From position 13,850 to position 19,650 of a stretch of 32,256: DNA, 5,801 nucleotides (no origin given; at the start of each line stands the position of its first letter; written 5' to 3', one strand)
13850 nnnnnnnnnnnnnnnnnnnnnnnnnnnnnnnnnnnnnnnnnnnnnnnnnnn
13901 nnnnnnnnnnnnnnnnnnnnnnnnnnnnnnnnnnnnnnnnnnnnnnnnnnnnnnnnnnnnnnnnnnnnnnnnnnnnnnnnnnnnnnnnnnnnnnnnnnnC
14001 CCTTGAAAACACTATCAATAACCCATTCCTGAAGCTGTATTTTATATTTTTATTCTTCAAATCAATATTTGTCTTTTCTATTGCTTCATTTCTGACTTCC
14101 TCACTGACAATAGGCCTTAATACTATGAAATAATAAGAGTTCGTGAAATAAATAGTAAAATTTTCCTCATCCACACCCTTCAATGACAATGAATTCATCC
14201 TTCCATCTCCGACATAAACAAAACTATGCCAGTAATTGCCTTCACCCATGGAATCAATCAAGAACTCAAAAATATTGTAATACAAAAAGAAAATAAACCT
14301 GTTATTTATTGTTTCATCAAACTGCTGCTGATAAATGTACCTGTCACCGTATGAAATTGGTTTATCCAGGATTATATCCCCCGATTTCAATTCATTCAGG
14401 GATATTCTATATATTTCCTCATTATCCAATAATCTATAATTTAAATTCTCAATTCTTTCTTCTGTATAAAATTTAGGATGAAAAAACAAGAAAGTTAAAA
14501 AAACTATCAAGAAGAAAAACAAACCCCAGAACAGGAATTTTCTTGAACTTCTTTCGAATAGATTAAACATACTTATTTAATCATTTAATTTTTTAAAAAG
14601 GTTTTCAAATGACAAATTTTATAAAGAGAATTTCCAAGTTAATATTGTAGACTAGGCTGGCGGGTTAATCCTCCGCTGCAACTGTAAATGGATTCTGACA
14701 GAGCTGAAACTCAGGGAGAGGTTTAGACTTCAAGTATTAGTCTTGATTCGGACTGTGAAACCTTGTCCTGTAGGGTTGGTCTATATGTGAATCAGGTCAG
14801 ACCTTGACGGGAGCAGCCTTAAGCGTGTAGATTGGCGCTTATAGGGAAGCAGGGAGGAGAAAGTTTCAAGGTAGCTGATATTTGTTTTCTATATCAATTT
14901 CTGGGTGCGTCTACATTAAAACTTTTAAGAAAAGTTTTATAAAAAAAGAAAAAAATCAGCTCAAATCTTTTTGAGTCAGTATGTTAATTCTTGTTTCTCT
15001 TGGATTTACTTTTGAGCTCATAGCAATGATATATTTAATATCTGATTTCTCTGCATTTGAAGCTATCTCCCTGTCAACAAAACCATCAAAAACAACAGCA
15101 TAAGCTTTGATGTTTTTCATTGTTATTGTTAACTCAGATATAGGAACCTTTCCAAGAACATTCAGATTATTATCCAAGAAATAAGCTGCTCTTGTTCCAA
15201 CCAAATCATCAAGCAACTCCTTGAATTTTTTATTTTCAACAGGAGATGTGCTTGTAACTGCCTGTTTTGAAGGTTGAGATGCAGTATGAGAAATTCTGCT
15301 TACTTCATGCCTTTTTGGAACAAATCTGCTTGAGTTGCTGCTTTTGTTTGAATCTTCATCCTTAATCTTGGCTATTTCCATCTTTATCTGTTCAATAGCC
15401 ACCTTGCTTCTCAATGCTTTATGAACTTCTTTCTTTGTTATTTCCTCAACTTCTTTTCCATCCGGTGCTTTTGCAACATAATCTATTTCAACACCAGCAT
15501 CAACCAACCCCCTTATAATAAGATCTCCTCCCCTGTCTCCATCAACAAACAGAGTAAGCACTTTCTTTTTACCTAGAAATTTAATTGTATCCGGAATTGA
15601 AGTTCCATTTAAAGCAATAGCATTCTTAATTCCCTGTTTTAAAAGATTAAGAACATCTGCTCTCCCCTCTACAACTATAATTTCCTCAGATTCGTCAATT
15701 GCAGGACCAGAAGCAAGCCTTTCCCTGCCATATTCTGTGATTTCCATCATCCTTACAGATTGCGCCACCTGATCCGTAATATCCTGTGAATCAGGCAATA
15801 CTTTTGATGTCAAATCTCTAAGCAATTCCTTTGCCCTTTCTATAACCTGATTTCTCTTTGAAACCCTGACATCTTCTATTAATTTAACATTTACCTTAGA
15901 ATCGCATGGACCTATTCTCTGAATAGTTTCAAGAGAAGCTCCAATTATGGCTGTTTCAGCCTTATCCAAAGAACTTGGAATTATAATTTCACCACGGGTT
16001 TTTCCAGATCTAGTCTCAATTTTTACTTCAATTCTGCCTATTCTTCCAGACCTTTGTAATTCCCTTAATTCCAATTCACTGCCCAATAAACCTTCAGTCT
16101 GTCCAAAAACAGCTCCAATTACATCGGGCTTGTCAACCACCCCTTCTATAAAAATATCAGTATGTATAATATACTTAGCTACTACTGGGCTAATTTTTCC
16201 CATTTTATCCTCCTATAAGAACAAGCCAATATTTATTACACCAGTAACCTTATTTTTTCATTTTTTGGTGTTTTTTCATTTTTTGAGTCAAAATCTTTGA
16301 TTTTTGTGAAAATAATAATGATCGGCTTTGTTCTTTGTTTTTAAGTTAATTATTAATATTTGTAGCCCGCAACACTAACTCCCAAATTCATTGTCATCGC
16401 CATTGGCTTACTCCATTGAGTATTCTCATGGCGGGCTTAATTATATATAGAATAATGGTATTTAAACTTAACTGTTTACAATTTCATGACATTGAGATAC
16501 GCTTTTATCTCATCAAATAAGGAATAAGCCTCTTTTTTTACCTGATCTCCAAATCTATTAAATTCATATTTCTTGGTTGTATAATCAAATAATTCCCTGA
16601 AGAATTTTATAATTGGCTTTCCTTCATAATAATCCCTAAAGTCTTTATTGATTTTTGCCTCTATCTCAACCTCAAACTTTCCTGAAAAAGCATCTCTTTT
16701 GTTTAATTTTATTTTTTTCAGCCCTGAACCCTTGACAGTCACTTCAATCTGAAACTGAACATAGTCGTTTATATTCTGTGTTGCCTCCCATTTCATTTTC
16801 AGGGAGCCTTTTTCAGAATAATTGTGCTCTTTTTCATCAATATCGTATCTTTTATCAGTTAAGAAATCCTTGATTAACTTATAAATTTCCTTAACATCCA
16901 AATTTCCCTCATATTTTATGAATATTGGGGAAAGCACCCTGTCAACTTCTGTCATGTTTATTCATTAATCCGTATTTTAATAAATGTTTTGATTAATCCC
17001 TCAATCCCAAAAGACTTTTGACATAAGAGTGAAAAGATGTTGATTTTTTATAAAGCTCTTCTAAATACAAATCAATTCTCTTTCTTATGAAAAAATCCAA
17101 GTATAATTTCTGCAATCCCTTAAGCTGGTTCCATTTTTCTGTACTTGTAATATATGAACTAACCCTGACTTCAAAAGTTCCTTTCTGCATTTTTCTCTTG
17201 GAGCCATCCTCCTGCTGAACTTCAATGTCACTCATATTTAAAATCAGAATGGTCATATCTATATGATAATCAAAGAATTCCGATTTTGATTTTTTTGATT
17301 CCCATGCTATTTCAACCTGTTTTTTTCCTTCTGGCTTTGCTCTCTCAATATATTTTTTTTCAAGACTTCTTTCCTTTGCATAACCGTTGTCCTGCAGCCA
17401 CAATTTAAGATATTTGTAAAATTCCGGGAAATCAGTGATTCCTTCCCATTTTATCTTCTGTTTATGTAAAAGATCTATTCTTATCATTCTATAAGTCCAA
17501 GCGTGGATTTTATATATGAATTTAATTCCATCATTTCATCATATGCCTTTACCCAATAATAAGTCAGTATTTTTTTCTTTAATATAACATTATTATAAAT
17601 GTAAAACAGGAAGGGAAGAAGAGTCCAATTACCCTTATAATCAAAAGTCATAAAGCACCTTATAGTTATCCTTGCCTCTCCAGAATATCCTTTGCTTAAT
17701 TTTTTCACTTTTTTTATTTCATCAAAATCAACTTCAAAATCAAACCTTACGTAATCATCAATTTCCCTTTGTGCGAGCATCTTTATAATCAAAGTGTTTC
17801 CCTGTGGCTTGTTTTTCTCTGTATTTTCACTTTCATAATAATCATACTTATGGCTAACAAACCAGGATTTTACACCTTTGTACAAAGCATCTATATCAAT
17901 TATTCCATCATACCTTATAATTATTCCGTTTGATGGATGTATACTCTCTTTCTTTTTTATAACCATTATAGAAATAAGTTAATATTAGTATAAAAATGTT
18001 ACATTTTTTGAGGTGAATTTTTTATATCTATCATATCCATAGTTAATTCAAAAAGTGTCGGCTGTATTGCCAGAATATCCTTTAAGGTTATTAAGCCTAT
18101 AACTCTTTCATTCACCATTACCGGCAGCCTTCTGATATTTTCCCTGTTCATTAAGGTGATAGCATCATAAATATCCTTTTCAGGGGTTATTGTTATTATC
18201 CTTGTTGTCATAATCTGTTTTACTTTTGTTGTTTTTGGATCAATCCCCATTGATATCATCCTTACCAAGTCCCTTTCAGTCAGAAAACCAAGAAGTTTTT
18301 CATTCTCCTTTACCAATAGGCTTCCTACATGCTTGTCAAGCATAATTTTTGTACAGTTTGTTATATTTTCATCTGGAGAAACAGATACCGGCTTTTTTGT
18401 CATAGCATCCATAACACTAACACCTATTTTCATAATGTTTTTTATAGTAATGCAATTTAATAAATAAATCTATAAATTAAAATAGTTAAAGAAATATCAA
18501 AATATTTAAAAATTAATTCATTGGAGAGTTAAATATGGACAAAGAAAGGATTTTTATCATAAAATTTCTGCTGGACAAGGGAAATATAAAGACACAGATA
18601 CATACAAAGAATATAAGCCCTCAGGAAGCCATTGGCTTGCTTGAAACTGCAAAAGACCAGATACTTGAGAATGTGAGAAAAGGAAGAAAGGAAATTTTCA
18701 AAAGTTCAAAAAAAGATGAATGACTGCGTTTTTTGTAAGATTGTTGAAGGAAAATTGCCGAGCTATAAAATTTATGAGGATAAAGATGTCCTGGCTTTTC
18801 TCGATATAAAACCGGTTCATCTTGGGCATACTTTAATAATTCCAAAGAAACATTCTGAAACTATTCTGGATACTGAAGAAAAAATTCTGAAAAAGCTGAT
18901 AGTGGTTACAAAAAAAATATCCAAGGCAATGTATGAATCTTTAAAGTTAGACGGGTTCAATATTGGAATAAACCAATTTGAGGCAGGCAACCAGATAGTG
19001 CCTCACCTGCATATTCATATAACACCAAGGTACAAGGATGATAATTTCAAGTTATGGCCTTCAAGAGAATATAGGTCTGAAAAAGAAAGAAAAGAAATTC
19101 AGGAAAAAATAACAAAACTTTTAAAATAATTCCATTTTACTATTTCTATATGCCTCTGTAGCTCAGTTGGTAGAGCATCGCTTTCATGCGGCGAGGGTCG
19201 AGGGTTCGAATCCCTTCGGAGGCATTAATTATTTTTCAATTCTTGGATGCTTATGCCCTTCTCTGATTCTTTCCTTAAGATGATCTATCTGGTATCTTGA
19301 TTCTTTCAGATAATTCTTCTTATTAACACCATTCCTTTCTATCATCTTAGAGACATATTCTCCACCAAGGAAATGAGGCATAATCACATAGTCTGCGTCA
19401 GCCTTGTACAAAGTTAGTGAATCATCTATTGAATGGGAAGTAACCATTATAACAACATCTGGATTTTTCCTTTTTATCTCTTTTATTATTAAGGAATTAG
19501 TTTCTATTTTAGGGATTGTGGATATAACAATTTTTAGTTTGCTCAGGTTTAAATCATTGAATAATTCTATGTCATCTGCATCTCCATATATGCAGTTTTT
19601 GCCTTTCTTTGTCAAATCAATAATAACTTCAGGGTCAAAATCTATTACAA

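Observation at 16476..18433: Tandem triplet of paralogous ~160-aa proteins of an unrecognised family, behind a CBS-domain gene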

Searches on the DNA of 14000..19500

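Call 59: search_rna_families(source=window, start=14000, end=19500, threshold=evalue, max_evalue=1)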
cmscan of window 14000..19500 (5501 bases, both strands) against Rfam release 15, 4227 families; matches with E-value up to 1: 5.
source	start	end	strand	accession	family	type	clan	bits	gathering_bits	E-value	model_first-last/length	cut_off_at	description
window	14645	14916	+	RF01857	Archaea_SRP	Gene;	CL00003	109.7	96.5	4.5e-25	1-317/317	no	Archaeal signal recognition particle RNA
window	19152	19224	+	RF00005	tRNA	Gene; tRNA;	CL00001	67.6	29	1.2e-13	1-71/71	no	tRNA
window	19189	19328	-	RF02194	HPnc0260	Gene; antisense;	-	37.9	59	0.14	1-156/156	no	Bacterial antisense RNA HPnc0260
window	17069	17144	-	RF00460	U1A_PIE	Cis-reg;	-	21.1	50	0.9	1-74/74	no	U1A polyadenylation inhibition element (PIE)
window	18397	18472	-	RF03707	mir-1892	Gene; miRNA;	-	20.6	86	0.91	1-80/80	no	mir-1892 microRNA precursor family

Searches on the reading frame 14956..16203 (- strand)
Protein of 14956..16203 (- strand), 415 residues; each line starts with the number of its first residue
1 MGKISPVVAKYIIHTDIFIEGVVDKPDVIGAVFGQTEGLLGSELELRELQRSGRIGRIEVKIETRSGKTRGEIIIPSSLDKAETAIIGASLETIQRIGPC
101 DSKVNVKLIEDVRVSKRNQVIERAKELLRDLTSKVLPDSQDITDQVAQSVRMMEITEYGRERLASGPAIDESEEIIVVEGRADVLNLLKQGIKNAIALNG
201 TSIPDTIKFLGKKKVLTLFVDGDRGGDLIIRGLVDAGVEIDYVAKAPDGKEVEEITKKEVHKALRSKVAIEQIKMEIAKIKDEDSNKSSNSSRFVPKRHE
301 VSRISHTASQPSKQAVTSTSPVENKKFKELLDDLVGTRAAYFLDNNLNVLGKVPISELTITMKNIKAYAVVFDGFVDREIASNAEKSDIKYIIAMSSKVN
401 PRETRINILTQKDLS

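Call 3: search_protein_families(library=pfam, proteins=[window:14956-16203:-], max_evalue=1)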
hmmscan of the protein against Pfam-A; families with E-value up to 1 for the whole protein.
window:14956-16203:- (415 aa): 3 families
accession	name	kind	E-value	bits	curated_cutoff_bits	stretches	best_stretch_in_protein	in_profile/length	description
PF13662.12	Toprim_4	-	3.2e-08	34.1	25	1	174-230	2-67/85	Toprim domain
PF13155.12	Toprim_2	-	1.1e-06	29.3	22.1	1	176-252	1-84/88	Toprim-like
PF01751.28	Toprim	-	3.2e-05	24.5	23.1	1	174-236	1-79/96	Toprim domain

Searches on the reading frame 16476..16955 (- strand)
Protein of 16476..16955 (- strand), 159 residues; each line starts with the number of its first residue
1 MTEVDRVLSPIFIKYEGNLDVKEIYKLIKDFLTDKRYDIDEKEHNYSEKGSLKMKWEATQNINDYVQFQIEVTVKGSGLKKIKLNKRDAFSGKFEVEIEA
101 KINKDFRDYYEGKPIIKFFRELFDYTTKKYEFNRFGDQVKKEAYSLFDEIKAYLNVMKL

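Call 3: search_protein_families(library=pfam, proteins=[window:16476-16955:-], max_evalue=1)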
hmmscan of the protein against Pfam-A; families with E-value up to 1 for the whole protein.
window:16476-16955:- (159 aa): 2 families
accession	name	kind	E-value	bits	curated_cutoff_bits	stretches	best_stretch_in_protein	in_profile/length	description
PF18032.6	FRP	-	0.067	14.1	26.6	1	8-44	25-60/99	Photoprotection regulator fluorescence recovery protein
PF04200.17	Lipoprotein_17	-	0.44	11.3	22.4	1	60-106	26-72/84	Lipoprotein associated domain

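Call 8: search_protein_families(library=ncbifam, proteins=[window:16476-16955:-], max_evalue=1)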
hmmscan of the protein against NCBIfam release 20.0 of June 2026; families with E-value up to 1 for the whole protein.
window:16476-16955:- (159 aa): 0 families

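Call 17: search_protein_families(library=phrogs, proteins=[window:16476-16955:-], max_evalue=1)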
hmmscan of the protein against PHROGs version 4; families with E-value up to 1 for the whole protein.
window:16476-16955:- (159 aa): 2 families
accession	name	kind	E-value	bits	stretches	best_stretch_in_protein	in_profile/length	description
phrog_24228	-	unknown function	0.026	15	1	13-63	168-217/236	-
phrog_15972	-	unknown function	0.4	12.2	0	75-100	35-60/92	-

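Call 18: search_protein_families(library=padloc, proteins=[window:16476-16955:-], max_evalue=1)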
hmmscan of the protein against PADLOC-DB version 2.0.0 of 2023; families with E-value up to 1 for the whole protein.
window:16476-16955:- (159 aa): 0 families

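Call 62: predict_structure(alignment_id=A4)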
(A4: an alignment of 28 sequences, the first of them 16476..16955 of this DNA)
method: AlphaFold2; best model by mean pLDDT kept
length: 159 residues; sequences in the alignment: 28
mean_pLDDT: 84.6   pTM: 0.76
mean pLDDT of the five models: 84.6, 83.5, 82.8, 80.7, 80.5
residues with pLDDT >= 90: 87; 70-90: 40; 50-70: 29; < 50: 3
segments of 3 or more residues with pLDDT < 50: none
pLDDT, mean of each block of 10 residues (from residue 1): 76 92 93 95 86 94 88 94 87 94 74 64 61 84 95 73
secondary structure, 60 per line:
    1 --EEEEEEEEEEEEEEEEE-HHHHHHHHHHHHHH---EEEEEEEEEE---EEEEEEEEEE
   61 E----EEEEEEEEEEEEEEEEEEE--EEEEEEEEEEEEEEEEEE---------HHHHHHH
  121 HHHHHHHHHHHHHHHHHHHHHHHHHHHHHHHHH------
elements in order: E3-19 H21-34 E38-47 E51-61 E66-84 E87-104 H114-153

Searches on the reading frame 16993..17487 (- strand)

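Call 3: search_protein_families(library=pfam, proteins=[window:16993-17487:-], max_evalue=1)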
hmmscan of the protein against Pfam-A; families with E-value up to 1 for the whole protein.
window:16993-17487:- (164 aa): 1 family
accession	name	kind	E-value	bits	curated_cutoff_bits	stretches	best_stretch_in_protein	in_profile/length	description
PF10862.14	FcoT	-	0.056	13.5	27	1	87-121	15-52/156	FcoT-like thioesterase domain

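Call 8: search_protein_families(library=ncbifam, proteins=[window:16993-17487:-], max_evalue=1)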
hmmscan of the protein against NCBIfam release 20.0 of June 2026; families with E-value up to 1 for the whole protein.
window:16993-17487:- (164 aa): 0 families

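Call 17: search_protein_families(library=phrogs, proteins=[window:16993-17487:-], max_evalue=1)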
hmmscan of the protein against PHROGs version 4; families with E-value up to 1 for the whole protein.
window:16993-17487:- (164 aa): 1 family
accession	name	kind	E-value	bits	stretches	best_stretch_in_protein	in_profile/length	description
phrog_21491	-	unknown function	0.0058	17.7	1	52-81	7-36/76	-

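Call 18: search_protein_families(library=padloc, proteins=[window:16993-17487:-], max_evalue=1)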
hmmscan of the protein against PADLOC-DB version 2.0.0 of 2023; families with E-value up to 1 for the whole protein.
window:16993-17487:- (164 aa): 0 families
